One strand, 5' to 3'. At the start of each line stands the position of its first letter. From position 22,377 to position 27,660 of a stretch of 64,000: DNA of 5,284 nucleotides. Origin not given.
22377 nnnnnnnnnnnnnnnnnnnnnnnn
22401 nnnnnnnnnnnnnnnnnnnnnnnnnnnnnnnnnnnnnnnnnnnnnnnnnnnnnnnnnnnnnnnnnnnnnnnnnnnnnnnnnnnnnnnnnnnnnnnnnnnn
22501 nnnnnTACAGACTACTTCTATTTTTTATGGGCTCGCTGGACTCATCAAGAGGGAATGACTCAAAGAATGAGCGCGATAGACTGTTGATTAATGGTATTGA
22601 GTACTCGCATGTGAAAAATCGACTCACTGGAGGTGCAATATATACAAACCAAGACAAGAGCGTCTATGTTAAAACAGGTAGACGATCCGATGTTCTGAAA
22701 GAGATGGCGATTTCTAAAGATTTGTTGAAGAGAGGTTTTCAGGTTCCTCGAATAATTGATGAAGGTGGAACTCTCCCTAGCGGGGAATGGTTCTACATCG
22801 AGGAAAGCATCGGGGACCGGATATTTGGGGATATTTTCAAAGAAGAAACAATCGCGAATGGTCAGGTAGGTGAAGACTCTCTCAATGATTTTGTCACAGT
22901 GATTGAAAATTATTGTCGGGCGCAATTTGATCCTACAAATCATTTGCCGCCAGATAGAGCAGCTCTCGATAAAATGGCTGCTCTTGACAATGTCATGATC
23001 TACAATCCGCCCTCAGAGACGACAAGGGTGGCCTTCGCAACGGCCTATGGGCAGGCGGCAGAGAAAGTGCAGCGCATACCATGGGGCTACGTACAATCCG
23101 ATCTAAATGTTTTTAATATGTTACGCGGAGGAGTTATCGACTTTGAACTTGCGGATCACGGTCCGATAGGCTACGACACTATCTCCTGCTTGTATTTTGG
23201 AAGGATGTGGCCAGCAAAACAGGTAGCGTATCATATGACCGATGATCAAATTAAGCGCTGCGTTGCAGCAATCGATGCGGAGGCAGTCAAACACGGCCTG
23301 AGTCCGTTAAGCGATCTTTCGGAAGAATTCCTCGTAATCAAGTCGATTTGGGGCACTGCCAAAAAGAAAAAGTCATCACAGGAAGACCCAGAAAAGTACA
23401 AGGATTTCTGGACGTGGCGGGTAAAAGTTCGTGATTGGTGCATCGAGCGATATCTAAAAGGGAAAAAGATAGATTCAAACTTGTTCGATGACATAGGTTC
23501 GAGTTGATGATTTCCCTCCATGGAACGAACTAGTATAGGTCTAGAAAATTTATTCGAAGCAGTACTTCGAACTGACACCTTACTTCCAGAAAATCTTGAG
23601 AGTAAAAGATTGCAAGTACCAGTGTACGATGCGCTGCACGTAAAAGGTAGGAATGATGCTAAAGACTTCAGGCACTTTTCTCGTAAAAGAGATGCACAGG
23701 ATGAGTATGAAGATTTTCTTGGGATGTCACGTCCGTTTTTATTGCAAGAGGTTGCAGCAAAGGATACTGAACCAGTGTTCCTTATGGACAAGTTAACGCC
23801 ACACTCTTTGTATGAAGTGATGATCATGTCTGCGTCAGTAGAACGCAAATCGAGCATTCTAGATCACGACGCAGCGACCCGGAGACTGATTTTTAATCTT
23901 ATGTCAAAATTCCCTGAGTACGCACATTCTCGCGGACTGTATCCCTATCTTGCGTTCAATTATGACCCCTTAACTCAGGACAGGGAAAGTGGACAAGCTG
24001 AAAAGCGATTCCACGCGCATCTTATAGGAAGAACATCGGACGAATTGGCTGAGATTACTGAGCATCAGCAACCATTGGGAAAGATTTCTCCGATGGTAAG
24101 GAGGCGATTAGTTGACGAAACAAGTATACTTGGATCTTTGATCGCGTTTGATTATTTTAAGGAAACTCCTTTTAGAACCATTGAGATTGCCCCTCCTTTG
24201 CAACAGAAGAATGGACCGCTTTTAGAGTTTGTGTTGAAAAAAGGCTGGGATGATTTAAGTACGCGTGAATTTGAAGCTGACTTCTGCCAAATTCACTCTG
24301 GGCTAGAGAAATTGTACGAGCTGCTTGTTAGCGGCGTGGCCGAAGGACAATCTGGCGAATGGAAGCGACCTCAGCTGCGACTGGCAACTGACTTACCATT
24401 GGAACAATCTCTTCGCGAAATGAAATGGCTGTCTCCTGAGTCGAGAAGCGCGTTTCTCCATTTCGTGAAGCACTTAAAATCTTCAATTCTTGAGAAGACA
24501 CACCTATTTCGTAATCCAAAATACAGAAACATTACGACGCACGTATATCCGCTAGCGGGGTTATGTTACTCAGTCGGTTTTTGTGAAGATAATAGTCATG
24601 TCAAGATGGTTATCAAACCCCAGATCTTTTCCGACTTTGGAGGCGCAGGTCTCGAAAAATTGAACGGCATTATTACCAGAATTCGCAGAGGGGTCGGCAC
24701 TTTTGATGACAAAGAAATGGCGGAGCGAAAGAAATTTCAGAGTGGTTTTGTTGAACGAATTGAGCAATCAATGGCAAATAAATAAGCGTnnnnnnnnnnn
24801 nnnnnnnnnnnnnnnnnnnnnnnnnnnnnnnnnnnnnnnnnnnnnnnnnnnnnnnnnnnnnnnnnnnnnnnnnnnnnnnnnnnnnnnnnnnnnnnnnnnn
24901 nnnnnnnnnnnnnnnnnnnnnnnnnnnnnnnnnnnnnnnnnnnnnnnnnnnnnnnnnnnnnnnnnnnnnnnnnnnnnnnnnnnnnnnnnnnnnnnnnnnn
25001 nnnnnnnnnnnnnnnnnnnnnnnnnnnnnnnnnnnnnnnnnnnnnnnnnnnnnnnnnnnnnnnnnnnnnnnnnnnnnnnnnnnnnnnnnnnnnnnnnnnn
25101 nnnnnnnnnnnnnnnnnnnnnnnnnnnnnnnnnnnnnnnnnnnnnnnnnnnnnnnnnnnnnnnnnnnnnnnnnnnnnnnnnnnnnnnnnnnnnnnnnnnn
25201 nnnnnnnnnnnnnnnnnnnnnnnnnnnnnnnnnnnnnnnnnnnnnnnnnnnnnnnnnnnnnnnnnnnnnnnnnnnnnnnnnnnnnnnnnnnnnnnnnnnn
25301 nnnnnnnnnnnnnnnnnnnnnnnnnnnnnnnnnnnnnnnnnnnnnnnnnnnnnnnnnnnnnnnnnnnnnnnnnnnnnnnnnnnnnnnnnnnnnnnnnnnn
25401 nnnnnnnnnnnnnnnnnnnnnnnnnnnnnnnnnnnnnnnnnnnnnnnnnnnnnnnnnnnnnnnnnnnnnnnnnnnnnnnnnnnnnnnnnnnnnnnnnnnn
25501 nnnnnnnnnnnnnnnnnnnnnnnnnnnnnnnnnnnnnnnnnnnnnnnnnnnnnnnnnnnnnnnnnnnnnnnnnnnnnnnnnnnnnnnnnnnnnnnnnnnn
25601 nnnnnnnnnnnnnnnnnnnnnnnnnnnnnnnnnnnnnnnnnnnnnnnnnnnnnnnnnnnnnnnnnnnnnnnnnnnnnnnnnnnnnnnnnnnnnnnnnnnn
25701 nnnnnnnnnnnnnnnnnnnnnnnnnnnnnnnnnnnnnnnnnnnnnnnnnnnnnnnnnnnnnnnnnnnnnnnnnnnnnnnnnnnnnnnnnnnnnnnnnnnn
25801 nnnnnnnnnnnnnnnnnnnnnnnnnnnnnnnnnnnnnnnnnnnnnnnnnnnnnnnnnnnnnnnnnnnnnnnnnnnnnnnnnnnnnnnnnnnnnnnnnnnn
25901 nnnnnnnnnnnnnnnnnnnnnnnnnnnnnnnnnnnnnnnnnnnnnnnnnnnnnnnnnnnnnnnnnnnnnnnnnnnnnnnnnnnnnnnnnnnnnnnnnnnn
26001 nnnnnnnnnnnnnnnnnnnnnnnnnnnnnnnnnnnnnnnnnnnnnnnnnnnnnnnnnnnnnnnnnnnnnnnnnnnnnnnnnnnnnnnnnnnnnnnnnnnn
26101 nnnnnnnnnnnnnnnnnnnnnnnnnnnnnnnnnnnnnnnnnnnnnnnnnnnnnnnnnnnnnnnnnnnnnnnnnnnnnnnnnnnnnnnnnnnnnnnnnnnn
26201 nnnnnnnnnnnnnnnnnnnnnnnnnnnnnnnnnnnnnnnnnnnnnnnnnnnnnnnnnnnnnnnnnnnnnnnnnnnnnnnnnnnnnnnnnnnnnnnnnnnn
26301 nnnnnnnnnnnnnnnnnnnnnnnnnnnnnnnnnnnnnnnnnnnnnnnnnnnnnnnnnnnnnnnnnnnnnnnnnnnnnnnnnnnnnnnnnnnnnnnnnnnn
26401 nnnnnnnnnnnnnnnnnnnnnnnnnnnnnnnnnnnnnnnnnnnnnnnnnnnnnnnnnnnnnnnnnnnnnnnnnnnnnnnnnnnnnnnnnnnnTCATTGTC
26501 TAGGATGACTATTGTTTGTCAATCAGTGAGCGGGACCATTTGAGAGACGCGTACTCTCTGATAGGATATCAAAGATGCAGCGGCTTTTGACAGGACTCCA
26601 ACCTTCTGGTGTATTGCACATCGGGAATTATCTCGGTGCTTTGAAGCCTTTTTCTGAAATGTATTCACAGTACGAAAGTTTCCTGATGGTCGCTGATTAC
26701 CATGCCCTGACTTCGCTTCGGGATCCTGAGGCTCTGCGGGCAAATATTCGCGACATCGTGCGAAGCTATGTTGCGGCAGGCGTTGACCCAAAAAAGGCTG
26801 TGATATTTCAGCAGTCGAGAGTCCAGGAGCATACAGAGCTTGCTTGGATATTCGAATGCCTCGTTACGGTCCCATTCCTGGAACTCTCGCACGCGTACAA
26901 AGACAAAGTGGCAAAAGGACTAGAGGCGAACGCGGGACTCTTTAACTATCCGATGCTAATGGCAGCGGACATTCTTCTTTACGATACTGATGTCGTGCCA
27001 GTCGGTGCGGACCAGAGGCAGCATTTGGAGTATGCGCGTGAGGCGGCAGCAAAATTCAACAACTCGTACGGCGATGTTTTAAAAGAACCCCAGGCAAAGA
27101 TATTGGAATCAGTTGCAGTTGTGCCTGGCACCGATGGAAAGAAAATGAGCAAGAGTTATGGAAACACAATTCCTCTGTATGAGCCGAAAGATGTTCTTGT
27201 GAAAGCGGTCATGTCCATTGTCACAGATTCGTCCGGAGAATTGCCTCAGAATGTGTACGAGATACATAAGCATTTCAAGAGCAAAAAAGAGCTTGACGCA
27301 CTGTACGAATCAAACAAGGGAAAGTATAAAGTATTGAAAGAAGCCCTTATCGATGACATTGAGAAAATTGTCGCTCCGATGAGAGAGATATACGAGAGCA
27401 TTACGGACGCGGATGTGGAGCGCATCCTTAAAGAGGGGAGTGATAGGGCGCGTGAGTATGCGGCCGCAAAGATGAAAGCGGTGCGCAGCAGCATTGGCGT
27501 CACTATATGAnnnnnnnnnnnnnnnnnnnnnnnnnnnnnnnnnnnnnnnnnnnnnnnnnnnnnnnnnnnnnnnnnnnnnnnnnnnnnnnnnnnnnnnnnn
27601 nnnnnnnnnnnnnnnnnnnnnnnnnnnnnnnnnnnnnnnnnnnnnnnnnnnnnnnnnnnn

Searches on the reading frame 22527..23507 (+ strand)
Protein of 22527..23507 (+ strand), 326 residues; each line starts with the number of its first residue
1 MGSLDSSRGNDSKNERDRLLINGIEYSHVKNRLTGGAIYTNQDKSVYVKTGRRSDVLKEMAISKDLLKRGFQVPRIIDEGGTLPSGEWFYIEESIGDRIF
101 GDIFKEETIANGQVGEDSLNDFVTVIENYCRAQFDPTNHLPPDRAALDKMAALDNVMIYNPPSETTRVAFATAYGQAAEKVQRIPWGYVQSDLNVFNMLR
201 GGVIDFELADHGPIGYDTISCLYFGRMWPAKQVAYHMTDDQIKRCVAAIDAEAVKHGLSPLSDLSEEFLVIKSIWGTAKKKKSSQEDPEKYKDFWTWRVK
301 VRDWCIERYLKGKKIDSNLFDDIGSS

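Call 45: search_protein_families(library=pfam, proteins=[window:22527-23507:+], max_evalue=0.0001)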
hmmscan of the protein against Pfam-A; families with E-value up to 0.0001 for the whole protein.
window:22527-23507:+ (326 aa): 1 family
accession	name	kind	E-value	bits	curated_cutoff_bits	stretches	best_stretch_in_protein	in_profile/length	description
PF01636.29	APH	-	1.5e-06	28.6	23.2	1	46-235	23-224/239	Phosphotransferase enzyme family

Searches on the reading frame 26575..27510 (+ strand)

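Call 46: search_protein_families(library=pfam, proteins=[window:26575-27510:+], max_evalue=0.0001)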
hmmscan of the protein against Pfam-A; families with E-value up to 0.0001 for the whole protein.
window:26575-27510:+ (311 aa): 1 family
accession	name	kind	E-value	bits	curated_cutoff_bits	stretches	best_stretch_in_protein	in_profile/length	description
PF00579.31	tRNA-synt_1b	-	3.1e-56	191.3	21.1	1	3-264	7-272/292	tRNA synthetases class I (W and Y)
